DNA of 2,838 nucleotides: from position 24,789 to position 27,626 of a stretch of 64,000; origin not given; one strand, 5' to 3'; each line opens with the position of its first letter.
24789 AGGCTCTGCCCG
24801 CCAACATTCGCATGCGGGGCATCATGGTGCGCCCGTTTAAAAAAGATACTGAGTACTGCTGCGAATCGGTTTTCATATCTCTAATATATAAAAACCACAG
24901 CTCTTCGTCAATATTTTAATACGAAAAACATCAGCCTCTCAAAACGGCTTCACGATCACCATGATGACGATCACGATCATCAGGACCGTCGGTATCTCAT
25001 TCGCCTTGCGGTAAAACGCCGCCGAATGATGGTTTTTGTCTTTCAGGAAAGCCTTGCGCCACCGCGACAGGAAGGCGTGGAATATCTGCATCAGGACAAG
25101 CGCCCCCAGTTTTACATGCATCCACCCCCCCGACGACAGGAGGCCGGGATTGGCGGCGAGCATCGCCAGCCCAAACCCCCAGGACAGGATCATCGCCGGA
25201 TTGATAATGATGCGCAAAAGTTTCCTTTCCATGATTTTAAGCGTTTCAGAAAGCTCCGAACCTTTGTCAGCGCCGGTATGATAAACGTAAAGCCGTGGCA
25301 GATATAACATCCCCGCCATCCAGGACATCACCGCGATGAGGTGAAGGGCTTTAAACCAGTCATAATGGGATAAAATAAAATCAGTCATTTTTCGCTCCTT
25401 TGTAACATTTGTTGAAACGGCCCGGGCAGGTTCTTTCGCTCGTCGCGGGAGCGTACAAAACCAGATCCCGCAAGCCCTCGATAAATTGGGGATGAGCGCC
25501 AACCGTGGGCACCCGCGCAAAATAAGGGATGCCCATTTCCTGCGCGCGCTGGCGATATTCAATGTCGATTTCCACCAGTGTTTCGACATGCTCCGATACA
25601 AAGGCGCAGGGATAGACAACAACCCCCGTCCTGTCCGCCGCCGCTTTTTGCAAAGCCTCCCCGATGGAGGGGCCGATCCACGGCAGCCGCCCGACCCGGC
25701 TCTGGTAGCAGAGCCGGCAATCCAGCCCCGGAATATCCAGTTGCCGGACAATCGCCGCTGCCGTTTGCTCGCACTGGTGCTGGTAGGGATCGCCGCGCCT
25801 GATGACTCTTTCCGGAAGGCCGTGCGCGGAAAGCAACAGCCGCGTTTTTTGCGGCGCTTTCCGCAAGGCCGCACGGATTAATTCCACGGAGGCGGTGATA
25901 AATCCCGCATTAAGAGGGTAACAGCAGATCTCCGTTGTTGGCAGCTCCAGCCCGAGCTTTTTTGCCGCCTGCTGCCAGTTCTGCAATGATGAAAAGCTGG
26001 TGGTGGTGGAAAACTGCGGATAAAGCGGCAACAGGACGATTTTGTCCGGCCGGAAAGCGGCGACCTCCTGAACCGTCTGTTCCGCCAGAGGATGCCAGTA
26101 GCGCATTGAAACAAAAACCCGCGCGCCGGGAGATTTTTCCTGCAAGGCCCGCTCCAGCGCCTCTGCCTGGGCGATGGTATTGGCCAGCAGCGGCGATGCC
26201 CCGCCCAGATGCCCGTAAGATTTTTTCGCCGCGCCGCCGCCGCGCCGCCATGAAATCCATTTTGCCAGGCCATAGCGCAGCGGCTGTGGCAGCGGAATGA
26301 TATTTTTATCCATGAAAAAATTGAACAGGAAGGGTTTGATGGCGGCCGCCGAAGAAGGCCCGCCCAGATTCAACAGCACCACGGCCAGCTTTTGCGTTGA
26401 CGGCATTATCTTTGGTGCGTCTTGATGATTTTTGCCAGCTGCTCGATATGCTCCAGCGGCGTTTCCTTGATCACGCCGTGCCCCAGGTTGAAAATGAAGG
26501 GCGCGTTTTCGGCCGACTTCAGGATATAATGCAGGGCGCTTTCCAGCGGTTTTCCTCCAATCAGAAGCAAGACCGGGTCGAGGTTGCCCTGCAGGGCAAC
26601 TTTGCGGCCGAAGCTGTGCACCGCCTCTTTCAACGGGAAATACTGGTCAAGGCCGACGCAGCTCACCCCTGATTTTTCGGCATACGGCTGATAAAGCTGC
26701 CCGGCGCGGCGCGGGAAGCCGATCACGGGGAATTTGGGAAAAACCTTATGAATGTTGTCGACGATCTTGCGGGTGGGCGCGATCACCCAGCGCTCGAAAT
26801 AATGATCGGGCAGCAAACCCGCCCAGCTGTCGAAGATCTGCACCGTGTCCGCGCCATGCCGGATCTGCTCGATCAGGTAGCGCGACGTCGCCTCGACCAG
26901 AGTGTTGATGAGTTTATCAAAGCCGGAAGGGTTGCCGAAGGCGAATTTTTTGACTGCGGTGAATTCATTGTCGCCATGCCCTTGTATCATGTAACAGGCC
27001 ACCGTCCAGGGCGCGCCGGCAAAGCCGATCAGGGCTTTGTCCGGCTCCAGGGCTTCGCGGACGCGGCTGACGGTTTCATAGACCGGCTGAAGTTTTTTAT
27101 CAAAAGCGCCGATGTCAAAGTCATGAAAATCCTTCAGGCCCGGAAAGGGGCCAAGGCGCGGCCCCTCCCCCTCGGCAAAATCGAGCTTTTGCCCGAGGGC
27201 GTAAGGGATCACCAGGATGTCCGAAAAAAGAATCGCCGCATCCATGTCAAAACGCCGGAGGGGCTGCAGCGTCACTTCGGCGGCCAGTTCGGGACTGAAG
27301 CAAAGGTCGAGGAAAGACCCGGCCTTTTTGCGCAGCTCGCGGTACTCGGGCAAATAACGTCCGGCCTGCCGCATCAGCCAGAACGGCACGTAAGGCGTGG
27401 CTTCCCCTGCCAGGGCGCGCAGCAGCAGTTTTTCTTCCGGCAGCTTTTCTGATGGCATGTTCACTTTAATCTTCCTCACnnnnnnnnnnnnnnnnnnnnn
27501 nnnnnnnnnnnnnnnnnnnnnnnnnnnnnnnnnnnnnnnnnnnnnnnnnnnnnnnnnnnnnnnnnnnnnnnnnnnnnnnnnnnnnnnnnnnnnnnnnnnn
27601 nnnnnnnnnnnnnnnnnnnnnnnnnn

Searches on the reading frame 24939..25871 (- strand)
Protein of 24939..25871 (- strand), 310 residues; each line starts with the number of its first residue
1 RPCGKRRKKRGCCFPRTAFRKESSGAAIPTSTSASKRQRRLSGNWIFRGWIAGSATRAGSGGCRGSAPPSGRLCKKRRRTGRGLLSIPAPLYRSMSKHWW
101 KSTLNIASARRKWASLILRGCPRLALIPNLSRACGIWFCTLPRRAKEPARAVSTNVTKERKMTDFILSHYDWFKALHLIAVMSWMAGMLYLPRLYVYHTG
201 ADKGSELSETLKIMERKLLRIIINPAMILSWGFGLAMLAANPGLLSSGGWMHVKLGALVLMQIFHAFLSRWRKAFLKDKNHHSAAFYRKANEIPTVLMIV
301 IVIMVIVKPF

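Call 67: search_protein_families(library=pfam, proteins=[window:24939-25871:-], max_evalue=0.001)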
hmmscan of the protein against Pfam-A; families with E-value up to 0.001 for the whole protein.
window:24939-25871:- (310 aa): 3 families
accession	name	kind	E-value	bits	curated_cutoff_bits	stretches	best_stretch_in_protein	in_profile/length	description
PF03653.18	UPF0093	-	2.5e-58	196.9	34.2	1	168-310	3-146/146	Uncharacterised protein family (UPF0093)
PF05425.18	CopD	-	8.3e-07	29.8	32.1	1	227-307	17-104/105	Copper resistance protein D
PF20108.4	DUF6498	-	0.00045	20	23.7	1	152-276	66-139/207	Family of unknown function (DUF6498)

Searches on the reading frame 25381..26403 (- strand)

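Call 67: search_protein_families(library=pfam, proteins=[window:25381-26403:-], max_evalue=0.001)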
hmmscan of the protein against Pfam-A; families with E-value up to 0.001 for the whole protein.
window:25381-26403:- (340 aa): 1 family
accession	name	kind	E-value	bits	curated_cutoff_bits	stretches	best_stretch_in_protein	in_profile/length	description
PF00762.24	Ferrochelatase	-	2.5e-102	342.6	27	1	5-315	1-313/317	Ferrochelatase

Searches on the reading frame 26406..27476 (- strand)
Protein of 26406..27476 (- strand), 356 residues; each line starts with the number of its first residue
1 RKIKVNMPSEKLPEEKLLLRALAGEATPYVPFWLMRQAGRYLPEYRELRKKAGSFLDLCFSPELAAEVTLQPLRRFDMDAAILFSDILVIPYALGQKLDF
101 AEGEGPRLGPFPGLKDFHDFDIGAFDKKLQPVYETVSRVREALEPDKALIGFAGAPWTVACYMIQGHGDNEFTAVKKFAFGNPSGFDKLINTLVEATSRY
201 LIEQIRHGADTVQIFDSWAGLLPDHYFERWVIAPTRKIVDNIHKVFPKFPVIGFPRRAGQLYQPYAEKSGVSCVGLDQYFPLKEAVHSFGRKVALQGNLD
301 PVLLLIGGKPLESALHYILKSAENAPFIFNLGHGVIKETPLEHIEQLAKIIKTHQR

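Call 67: search_protein_families(library=pfam, proteins=[window:26406-27476:-], max_evalue=0.001)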
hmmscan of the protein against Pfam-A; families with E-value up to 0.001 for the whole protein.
window:26406-27476:- (356 aa): 1 family
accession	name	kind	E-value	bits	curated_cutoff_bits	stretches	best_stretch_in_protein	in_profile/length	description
PF01208.23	URO-D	-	4.5e-111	371.6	23.9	1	15-353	3-345/346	Uroporphyrinogen decarboxylase (URO-D)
